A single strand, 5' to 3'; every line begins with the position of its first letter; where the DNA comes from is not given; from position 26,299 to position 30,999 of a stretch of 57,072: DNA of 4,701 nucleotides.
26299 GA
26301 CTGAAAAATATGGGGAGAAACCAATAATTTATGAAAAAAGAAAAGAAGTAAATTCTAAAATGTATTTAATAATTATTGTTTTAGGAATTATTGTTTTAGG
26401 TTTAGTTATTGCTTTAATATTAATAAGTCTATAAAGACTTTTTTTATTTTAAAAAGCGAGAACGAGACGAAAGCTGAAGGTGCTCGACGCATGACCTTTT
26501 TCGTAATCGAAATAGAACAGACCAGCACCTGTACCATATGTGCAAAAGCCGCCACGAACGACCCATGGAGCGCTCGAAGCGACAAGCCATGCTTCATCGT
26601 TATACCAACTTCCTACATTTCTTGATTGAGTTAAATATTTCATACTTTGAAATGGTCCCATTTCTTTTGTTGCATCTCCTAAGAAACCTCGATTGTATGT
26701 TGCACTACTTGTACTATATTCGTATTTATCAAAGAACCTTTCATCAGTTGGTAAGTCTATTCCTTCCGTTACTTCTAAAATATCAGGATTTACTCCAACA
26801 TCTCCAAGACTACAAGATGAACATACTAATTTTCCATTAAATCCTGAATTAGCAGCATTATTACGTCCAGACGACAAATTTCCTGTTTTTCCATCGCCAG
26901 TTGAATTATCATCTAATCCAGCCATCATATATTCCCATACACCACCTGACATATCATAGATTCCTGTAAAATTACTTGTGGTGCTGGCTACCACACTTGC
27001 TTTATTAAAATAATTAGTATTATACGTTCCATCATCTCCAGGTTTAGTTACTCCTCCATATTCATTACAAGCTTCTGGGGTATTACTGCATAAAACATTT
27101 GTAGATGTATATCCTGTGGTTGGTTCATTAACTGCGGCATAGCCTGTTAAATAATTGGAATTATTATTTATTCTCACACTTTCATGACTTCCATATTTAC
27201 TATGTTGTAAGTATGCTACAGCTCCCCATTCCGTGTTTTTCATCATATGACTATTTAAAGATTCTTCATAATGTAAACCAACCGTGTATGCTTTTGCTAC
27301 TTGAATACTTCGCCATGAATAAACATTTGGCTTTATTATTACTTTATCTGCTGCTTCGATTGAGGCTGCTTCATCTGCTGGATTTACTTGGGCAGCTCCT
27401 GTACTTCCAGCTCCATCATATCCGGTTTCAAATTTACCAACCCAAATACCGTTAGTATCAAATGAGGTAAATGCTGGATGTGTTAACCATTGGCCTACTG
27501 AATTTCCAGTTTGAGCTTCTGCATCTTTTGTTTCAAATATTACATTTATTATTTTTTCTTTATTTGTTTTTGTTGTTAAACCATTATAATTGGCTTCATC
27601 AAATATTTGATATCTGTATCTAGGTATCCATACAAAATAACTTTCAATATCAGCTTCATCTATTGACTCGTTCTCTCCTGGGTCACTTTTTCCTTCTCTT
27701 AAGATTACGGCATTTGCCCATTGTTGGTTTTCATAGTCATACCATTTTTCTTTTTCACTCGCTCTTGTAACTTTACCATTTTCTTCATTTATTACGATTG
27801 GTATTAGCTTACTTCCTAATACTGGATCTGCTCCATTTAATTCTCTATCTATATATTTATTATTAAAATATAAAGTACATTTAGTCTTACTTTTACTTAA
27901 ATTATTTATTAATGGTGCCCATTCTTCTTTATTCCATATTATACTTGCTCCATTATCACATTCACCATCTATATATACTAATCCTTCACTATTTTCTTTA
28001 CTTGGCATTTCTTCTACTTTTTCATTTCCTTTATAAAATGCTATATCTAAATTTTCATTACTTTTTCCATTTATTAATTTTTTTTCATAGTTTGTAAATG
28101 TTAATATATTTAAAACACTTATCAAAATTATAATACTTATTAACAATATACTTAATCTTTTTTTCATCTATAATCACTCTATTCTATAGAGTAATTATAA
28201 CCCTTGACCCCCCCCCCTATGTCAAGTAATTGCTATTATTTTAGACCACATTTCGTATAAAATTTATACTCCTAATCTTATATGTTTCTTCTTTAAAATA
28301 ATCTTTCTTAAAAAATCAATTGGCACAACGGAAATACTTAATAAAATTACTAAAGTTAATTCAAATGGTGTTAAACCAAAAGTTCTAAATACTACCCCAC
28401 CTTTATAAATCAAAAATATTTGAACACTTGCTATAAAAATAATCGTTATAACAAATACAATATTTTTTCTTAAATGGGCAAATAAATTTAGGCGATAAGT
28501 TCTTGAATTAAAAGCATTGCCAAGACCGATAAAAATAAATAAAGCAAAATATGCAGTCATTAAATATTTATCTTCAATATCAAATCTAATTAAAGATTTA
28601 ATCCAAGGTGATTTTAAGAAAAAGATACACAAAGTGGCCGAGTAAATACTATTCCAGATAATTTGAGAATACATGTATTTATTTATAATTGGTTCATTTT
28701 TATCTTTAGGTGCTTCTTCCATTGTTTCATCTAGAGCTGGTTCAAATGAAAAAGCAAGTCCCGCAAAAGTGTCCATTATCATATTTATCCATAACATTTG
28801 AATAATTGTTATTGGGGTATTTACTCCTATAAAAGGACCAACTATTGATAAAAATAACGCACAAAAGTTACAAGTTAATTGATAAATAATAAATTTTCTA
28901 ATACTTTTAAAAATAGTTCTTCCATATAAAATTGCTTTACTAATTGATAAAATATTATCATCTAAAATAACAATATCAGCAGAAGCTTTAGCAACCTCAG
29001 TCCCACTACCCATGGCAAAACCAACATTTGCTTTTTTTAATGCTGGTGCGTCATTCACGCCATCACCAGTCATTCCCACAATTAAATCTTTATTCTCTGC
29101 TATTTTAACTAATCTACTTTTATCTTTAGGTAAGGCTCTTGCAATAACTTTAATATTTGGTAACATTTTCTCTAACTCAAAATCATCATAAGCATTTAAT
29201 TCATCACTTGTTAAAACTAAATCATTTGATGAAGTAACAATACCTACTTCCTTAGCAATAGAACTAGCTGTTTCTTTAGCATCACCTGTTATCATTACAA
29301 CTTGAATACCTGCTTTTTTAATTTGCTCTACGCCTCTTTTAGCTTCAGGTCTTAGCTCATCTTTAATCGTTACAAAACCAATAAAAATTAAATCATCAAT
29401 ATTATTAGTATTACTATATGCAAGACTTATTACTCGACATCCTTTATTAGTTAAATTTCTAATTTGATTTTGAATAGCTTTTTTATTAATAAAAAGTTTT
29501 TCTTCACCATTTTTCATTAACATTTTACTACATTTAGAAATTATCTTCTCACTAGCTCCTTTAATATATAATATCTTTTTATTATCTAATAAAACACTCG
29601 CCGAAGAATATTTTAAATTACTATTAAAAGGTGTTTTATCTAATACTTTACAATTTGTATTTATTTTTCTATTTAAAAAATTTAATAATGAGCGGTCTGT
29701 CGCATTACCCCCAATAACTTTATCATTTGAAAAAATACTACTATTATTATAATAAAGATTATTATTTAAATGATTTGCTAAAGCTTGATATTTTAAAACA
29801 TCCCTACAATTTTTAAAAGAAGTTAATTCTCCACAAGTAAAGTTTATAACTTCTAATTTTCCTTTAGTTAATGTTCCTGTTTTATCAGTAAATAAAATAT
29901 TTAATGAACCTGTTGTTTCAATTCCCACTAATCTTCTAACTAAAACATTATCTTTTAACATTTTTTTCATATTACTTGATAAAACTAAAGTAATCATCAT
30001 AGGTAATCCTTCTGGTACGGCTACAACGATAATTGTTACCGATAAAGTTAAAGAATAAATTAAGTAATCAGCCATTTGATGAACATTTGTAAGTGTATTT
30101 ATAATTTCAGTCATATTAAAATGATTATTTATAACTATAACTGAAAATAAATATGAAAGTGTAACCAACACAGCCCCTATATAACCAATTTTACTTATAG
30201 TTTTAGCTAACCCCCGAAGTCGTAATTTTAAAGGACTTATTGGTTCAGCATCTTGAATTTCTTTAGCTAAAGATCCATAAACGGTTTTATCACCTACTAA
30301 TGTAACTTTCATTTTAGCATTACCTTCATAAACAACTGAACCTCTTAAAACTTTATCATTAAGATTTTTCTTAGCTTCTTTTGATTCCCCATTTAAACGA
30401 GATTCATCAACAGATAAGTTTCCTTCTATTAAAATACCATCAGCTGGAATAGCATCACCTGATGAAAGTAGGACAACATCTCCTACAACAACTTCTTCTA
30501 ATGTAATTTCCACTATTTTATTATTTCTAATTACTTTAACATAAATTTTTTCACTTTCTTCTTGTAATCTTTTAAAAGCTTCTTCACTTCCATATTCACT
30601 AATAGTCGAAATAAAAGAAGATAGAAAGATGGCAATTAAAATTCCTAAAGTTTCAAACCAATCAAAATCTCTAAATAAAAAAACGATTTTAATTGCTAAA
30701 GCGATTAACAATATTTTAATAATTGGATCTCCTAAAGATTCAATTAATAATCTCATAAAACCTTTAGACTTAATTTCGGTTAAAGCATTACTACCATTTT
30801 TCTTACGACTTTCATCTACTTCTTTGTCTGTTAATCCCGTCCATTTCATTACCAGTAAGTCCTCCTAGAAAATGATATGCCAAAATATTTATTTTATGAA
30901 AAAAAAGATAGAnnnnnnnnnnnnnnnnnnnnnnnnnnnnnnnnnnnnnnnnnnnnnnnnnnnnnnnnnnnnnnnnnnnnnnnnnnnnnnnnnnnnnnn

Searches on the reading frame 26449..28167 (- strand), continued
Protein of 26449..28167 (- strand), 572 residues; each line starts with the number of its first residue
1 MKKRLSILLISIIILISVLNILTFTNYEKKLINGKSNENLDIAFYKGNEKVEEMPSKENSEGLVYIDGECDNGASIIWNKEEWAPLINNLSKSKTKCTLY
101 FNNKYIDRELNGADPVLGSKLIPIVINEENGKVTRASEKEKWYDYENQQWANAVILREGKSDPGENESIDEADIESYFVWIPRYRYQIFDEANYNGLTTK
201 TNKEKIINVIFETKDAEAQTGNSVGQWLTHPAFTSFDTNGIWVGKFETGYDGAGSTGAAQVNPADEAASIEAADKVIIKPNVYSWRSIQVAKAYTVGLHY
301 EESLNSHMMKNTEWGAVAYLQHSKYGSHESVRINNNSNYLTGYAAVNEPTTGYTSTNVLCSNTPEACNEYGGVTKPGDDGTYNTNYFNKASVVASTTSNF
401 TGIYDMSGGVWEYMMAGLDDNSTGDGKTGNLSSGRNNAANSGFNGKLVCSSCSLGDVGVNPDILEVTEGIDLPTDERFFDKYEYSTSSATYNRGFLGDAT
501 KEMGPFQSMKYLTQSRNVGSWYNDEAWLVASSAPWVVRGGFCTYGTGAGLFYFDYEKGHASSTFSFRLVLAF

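Call 64: find_encoding_contigs(protein=P0040, flank=600, max_places=10)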
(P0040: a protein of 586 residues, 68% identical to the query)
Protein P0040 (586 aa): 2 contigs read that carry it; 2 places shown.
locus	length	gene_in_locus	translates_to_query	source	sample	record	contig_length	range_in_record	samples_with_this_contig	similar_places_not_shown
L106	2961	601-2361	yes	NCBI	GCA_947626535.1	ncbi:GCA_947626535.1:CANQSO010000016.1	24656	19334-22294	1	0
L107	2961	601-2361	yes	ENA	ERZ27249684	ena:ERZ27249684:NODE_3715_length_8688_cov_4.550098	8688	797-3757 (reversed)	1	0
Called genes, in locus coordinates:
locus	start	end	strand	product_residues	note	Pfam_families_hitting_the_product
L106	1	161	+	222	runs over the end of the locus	PF01832:Glucosaminidase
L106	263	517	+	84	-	PF00581:Rhodanese (weak)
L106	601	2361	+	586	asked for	-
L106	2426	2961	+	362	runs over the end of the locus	PF02646:RmuC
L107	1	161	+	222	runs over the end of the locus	PF01832:Glucosaminidase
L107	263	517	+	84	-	PF00581:Rhodanese (weak)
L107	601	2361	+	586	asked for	-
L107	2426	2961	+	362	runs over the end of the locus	PF02646:RmuC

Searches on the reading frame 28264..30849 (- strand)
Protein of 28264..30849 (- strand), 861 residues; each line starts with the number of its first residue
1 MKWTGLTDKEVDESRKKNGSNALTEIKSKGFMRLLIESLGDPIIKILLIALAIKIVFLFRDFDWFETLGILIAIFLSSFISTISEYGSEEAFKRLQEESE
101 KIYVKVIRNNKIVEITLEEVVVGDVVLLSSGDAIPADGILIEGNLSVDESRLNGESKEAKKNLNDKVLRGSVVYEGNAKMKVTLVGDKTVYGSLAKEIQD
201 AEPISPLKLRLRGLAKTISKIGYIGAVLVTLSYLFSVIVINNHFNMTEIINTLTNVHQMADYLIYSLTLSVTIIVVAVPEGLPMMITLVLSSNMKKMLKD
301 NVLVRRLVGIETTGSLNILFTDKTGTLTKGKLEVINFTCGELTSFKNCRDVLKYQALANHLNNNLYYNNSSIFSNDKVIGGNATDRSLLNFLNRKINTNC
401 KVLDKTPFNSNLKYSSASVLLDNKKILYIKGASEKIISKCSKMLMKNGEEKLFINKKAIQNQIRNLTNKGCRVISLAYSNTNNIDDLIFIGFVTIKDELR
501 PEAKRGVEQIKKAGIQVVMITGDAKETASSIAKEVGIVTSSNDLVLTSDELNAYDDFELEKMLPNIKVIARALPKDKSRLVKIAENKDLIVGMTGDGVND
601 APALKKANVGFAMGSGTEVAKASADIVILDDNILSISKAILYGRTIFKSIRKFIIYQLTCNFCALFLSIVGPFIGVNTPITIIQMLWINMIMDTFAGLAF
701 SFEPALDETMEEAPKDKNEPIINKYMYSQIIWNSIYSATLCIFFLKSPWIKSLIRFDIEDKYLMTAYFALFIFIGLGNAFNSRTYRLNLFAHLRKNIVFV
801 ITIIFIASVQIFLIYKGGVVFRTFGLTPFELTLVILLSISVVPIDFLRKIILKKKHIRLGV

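Call 6: search_protein_families(library=pfam, proteins=[window:28264-30849:-])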
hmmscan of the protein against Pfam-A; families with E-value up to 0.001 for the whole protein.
window:28264-30849:- (861 aa): 6 families
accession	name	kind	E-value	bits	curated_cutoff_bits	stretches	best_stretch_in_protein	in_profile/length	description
PF00122.25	E1-E2_ATPase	-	1.6e-37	129.2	28.1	1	100-299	3-180/181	E1-E2 ATPase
PF00689.26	Cation_ATPase_C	-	9.1e-35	120.4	27.3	1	678-851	2-175/175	Cation transporting ATPase, C-terminus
PF00702.32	Hydrolase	-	3.6e-15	57.3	26.4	1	319-608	4-191/191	haloacid dehalogenase-like hydrolase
PF00690.31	Cation_ATPase_N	-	2.4e-10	40.4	20.4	1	4-53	19-68/69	Cation transporter/ATPase, N-terminus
PF13246.12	Cation_ATPase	-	6.2e-09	36.2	21.7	1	374-443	14-91/91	Cation transport ATPase (P-type)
PF08282.18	Hydrolase_3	-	1.8e-05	25.1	20.9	1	595-640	210-255/255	haloacid dehalogenase-like hydrolase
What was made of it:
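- Checked: The upstream gene 28264..30849(-) is a P-type cation ATPase (call 6).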
